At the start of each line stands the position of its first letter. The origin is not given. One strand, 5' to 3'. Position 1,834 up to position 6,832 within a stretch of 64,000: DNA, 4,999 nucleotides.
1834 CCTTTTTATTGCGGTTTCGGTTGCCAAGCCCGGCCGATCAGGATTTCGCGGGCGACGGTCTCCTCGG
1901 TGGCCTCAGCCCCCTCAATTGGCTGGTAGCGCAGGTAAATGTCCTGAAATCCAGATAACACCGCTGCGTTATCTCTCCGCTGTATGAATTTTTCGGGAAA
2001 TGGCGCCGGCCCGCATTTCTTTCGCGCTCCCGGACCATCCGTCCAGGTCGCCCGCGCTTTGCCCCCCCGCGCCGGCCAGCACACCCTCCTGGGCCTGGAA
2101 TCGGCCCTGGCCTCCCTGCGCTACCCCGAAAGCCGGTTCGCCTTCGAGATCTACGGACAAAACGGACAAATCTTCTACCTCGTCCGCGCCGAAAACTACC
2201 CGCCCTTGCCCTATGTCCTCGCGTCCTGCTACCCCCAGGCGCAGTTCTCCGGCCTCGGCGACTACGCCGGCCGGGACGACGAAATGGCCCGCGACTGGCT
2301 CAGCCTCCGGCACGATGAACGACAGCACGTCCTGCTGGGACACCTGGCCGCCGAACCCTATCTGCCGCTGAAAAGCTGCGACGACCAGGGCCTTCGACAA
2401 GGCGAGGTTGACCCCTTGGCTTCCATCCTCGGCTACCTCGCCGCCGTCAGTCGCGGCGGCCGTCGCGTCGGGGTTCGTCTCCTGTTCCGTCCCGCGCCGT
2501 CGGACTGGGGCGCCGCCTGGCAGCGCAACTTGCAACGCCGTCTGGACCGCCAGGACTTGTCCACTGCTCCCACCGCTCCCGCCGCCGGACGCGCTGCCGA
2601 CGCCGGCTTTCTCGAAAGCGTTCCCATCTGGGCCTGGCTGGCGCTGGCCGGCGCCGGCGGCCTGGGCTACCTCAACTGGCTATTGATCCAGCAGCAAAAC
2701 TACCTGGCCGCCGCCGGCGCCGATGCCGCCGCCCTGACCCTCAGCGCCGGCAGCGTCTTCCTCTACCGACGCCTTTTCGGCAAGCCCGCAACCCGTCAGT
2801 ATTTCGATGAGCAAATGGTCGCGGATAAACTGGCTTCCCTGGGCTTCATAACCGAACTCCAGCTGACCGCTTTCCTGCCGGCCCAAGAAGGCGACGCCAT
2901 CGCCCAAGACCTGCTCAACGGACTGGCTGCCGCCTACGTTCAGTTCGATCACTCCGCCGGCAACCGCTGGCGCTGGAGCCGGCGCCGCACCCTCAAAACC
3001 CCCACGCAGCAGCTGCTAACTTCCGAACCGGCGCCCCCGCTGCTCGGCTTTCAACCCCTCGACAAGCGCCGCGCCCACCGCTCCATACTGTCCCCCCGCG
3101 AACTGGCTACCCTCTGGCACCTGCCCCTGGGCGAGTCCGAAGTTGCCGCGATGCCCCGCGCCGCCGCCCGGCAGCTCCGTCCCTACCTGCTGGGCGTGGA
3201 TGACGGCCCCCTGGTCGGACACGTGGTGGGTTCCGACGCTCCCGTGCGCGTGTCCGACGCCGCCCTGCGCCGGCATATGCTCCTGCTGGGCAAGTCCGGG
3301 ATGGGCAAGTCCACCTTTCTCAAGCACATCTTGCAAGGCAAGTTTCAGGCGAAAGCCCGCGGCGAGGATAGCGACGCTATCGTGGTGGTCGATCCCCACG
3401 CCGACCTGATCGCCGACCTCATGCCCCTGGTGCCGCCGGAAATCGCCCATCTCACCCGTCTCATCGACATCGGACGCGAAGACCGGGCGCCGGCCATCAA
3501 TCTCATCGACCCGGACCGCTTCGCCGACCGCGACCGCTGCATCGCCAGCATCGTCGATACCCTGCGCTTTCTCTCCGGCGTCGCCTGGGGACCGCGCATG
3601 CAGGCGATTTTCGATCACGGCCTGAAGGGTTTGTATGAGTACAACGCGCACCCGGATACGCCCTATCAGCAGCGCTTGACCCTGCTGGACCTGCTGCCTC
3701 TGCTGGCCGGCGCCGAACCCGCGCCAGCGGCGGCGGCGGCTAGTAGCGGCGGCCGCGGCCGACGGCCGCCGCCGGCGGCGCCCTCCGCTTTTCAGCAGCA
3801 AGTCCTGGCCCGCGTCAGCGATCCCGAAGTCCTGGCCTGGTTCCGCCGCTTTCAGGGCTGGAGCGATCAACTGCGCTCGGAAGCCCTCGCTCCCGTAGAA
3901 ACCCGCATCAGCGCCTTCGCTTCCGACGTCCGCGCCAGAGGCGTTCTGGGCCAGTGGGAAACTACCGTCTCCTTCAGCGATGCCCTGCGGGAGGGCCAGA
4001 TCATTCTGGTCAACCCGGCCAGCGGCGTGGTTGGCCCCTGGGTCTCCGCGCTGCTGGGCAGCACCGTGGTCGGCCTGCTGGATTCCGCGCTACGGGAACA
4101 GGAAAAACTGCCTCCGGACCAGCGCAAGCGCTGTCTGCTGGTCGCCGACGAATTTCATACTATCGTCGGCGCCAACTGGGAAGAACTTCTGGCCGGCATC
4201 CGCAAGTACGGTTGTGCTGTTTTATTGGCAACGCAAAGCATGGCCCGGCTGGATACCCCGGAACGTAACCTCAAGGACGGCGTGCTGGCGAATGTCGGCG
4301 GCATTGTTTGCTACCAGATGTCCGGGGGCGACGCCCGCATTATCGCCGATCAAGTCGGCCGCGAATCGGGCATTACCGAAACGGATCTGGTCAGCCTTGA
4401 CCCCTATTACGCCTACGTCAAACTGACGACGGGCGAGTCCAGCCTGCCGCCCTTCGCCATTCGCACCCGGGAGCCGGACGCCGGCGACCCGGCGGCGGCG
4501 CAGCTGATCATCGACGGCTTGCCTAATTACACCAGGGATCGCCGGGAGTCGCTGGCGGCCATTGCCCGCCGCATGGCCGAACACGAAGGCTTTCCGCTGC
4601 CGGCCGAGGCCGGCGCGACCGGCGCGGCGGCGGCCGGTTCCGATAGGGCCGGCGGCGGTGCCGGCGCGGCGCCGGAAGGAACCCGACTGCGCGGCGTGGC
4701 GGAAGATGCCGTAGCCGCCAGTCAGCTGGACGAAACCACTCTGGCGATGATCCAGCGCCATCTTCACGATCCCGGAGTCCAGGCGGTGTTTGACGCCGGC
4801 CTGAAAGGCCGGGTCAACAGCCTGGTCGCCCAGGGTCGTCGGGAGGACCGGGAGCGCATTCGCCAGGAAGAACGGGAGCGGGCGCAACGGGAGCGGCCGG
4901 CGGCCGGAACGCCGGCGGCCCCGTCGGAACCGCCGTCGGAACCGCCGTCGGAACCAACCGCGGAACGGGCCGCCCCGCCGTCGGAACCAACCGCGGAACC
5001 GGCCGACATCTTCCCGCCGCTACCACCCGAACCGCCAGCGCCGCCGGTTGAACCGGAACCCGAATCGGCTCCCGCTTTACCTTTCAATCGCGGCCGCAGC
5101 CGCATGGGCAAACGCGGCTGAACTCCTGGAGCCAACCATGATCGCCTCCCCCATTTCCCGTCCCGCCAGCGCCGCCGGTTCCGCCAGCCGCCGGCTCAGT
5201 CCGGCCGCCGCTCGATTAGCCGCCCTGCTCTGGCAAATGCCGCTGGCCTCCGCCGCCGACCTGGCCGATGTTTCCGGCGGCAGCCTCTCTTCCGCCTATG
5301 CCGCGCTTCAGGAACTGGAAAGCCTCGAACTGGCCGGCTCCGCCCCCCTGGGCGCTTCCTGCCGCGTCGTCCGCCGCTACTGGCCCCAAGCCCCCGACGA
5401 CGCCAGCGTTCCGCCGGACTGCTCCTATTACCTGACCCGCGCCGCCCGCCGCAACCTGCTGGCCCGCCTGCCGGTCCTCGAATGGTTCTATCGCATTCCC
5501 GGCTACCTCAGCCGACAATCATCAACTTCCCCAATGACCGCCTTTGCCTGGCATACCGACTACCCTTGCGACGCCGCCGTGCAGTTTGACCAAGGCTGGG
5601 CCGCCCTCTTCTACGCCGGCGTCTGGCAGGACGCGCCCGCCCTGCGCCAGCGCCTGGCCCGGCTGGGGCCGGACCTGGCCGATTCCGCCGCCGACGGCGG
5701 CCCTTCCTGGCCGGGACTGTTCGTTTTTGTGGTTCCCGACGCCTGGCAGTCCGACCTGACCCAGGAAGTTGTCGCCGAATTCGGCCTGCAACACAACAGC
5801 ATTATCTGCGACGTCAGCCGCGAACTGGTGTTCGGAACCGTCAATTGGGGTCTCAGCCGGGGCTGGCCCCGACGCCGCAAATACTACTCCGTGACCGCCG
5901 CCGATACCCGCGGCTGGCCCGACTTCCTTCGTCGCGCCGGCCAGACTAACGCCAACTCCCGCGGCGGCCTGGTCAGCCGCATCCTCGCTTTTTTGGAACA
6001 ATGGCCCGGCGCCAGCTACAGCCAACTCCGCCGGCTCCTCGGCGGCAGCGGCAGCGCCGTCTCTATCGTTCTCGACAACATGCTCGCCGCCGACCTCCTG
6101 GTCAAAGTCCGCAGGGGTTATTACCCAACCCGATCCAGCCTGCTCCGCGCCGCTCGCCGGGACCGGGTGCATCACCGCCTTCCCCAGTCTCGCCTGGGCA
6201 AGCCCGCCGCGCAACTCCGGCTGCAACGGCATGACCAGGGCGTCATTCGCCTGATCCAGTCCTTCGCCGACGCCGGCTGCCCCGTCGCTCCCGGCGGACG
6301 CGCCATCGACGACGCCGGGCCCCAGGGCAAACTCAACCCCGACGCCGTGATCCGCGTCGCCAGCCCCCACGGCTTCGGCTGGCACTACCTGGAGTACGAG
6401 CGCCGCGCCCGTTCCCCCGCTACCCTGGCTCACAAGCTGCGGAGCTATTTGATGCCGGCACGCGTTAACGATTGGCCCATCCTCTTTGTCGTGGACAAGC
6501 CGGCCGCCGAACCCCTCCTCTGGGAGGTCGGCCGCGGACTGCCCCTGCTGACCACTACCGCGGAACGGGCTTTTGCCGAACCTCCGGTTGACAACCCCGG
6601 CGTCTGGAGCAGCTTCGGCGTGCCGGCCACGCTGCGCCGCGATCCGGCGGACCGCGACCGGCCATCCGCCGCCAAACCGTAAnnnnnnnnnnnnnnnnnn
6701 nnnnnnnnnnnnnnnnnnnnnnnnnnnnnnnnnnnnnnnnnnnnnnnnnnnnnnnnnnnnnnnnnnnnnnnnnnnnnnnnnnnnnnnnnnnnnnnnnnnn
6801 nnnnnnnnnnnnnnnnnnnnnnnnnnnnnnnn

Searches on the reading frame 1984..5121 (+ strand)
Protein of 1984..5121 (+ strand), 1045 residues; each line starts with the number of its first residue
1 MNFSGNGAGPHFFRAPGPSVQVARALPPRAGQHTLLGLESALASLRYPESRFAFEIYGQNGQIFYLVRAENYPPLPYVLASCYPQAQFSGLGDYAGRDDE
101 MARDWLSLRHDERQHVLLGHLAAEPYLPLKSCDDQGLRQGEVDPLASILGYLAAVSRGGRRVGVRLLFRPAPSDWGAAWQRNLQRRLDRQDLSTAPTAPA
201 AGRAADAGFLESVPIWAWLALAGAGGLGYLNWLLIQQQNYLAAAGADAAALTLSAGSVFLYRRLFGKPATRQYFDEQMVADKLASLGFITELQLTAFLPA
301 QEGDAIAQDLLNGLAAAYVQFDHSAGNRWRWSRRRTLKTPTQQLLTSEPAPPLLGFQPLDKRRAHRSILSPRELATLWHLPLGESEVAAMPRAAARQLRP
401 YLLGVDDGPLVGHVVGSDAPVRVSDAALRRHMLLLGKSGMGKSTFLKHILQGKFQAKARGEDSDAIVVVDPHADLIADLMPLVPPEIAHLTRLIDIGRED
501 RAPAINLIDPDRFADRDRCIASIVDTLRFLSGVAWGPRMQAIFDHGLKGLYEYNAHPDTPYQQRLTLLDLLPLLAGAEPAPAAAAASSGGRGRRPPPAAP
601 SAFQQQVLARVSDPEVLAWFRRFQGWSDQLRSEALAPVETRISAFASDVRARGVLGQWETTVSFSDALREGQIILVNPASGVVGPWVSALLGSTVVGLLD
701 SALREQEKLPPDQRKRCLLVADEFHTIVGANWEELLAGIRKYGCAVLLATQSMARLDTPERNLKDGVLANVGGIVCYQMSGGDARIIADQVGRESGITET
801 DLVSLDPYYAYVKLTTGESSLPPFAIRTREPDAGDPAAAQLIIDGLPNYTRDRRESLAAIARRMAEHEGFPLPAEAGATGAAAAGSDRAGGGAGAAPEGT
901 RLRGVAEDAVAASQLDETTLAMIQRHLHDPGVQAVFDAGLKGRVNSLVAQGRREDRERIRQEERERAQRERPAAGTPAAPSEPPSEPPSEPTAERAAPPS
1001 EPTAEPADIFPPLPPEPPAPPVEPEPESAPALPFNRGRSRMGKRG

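Call 36: search_protein_families(library=pfam, proteins=[window:1984-5121:+], max_evalue=0.01)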
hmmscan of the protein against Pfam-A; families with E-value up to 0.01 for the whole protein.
window:1984-5121:+ (1045 aa): 5 families
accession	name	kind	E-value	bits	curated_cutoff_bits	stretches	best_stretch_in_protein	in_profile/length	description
PF10412.15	TrwB_AAD_bind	-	8.2e-09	35.3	20.5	1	698-757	227-287/387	Type IV secretion-system coupling protein DNA-binding domain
PF01935.23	DUF87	-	3e-08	34.5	23.2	1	411-479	3-68/220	Helicase HerA, central domain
PF13401.12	AAA_22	-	0.0016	19.2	27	0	429-470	5-41/130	AAA domain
PF12846.13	AAA_10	-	0.0069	15.9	27.5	1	430-534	22-117/362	AAA-like domain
PF05729.18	NACHT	-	0.0075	16.6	26.7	0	431-452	2-23/167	NACHT domain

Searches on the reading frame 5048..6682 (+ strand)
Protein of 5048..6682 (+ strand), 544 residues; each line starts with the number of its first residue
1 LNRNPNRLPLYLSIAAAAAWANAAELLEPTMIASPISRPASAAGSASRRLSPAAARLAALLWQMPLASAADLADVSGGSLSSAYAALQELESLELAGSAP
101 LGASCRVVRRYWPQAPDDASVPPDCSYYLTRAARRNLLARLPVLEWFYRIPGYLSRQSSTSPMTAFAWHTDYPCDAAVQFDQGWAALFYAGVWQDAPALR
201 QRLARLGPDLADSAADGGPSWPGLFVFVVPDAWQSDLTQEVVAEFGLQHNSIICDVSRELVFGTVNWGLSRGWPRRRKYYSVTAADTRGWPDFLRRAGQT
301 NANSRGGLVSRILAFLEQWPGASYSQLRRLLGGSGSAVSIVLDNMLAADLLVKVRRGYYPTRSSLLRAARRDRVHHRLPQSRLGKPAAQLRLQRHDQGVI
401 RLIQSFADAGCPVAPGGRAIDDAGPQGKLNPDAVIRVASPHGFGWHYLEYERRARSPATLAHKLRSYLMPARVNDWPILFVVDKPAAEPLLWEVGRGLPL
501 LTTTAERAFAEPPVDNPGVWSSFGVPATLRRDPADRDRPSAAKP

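Call 36: search_protein_families(library=pfam, proteins=[window:5048-6682:+], max_evalue=0.01)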
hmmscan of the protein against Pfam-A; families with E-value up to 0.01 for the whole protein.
window:5048-6682:+ (544 aa): 3 families
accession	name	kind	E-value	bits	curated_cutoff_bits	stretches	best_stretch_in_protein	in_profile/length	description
PF12802.13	MarR_2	-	0.00083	19.9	27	1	310-355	8-54/61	MarR family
PF13814.12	Replic_Relax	-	0.006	17.1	25.3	0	426-468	135-173/191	Replication-relaxation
PF12840.13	HTH_20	-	0.007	16.8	27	0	311-353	8-50/51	Helix-turn-helix domain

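Call 40: search_protein_families(library=phrogs, proteins=[window:5048-6682:+], max_evalue=0.01)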
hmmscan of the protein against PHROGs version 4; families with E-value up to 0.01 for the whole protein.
window:5048-6682:+ (544 aa): 0 families
